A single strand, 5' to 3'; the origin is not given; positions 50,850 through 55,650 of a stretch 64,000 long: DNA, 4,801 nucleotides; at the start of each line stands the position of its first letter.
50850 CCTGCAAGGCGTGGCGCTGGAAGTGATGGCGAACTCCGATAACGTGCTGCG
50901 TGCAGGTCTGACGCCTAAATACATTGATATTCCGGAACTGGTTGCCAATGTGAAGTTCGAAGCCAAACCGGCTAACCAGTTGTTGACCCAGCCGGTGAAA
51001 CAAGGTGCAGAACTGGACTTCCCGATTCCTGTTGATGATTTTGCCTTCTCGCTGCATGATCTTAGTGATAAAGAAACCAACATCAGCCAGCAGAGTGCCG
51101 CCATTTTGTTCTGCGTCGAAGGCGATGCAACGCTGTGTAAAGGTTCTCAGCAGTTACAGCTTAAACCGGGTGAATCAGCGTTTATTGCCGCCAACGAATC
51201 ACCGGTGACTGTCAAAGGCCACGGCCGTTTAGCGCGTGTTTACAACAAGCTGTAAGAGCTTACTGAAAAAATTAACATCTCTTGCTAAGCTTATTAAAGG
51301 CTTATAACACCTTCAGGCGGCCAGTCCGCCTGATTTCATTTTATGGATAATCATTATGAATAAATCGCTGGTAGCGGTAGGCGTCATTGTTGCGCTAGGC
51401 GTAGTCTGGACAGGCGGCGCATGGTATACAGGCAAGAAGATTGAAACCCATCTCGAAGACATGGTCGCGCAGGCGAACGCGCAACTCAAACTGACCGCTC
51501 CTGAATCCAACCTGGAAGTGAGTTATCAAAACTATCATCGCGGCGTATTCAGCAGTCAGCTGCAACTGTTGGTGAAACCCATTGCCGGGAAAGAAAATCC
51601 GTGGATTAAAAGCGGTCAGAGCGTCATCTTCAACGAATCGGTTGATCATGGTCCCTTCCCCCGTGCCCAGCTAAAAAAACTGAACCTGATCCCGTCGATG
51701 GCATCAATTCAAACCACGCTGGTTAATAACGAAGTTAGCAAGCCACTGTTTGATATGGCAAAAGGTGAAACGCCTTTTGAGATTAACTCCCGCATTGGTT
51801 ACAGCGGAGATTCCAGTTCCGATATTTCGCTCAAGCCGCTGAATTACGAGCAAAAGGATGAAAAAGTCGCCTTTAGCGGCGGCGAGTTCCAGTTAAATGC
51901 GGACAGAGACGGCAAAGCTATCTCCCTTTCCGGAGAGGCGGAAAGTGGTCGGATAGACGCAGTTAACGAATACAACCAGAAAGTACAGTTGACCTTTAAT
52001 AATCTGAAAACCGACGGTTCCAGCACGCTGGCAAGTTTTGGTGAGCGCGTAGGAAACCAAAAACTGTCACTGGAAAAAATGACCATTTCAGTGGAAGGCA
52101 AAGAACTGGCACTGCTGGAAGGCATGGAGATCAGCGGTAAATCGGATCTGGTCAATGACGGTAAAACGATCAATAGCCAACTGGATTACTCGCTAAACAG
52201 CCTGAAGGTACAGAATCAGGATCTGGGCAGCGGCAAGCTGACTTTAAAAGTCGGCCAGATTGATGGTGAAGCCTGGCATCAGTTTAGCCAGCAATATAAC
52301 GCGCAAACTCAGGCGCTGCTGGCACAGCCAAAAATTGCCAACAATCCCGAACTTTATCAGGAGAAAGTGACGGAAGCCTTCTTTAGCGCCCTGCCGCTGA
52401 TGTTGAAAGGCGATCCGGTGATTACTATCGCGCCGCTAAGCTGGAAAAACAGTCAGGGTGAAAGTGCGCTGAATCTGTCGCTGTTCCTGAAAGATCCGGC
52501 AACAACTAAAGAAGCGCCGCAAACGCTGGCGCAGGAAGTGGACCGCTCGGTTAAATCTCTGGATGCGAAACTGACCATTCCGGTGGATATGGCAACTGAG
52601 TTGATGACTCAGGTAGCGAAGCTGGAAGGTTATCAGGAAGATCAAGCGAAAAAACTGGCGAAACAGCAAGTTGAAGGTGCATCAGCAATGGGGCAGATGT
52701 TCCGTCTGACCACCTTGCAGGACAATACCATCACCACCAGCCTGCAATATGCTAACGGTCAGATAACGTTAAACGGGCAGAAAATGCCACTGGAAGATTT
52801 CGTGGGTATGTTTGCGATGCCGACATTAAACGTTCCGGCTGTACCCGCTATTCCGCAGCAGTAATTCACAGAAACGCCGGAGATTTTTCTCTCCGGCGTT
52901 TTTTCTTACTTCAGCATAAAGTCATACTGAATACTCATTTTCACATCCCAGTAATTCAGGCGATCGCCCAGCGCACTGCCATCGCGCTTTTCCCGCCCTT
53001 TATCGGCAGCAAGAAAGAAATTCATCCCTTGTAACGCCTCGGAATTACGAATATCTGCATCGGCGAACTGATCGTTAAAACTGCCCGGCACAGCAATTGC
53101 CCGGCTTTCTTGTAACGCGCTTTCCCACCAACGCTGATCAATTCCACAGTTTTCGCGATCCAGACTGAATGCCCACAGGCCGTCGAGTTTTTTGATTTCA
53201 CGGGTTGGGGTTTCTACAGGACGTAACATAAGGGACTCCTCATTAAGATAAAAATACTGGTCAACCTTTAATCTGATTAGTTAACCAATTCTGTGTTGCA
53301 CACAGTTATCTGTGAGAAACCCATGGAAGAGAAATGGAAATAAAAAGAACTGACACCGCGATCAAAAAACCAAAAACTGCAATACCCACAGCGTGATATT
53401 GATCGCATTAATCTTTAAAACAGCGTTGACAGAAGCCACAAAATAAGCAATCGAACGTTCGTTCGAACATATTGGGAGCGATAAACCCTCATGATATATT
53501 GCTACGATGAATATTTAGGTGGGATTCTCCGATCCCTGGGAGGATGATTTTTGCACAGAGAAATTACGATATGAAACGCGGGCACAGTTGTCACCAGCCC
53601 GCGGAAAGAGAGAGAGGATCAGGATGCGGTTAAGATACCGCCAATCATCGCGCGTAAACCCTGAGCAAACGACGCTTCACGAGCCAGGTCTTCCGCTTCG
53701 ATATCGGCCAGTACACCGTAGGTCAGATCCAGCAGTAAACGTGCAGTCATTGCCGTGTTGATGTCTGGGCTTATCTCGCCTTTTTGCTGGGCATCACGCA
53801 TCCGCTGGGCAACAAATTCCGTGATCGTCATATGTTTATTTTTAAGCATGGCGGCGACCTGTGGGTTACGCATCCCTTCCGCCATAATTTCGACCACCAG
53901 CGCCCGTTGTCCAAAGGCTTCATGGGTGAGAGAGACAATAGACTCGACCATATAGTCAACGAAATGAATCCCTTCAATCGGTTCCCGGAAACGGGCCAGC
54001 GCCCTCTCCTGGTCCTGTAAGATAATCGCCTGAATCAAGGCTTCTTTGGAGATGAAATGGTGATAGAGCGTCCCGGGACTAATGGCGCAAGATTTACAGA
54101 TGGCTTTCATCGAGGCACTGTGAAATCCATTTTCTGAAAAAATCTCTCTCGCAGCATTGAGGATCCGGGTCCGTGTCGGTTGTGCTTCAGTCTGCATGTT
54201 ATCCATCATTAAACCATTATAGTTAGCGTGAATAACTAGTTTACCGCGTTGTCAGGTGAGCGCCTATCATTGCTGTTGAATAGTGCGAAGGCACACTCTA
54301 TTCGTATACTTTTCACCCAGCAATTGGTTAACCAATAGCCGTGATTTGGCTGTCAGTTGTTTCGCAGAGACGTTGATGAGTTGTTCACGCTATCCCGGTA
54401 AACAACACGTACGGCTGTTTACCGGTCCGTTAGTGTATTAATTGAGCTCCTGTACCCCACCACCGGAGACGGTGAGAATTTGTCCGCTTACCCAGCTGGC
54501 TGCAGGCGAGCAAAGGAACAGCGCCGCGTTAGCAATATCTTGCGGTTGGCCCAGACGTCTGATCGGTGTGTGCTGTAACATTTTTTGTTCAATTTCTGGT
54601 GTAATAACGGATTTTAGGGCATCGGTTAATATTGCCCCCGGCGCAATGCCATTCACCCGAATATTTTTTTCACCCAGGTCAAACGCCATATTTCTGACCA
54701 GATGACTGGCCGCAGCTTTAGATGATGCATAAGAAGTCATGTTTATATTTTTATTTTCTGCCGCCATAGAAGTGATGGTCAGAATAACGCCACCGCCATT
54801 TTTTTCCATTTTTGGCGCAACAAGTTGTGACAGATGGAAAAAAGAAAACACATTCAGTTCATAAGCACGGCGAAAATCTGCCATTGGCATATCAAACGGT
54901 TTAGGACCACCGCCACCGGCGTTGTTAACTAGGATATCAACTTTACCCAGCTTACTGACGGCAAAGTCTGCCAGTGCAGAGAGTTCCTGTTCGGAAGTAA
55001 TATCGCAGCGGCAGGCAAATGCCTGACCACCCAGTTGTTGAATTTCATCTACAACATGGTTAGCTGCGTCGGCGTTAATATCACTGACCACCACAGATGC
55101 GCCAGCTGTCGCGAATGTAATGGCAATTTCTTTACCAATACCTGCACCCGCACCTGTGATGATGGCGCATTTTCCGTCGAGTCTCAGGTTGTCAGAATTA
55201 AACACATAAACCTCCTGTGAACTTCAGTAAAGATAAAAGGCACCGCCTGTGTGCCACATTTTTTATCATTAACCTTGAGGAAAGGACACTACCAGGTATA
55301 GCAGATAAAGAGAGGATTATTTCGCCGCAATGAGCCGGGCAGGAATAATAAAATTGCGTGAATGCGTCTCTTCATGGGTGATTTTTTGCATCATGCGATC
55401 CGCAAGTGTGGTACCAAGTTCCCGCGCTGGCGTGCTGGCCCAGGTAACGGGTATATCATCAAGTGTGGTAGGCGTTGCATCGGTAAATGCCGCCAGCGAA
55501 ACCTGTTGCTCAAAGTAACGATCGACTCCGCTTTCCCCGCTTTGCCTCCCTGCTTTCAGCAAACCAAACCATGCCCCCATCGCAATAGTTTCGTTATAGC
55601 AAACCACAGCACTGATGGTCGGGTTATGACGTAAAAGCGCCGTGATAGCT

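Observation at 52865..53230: Glucuronide operon largely absent: 62-codon uidA stub fused to a short unrelated tail next to ydgA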

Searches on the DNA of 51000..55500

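Call 57: search_rna_families(source=window, start=51000, end=55500, threshold=evalue, max_evalue=1)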
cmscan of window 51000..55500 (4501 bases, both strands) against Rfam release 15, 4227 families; matches with E-value up to 1: 2.
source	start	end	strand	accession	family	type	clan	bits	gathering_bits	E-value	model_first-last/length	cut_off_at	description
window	52789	52907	+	RF02346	ar35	Gene; sRNA;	-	20.5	45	0.9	1-144/144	no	Alphaproteobacterial sRNA ar35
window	52868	52943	-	RF02901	AaHKsRNA41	Gene; sRNA;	-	18.8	97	0.42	1-187/187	no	Aggregatibacter sRNA 41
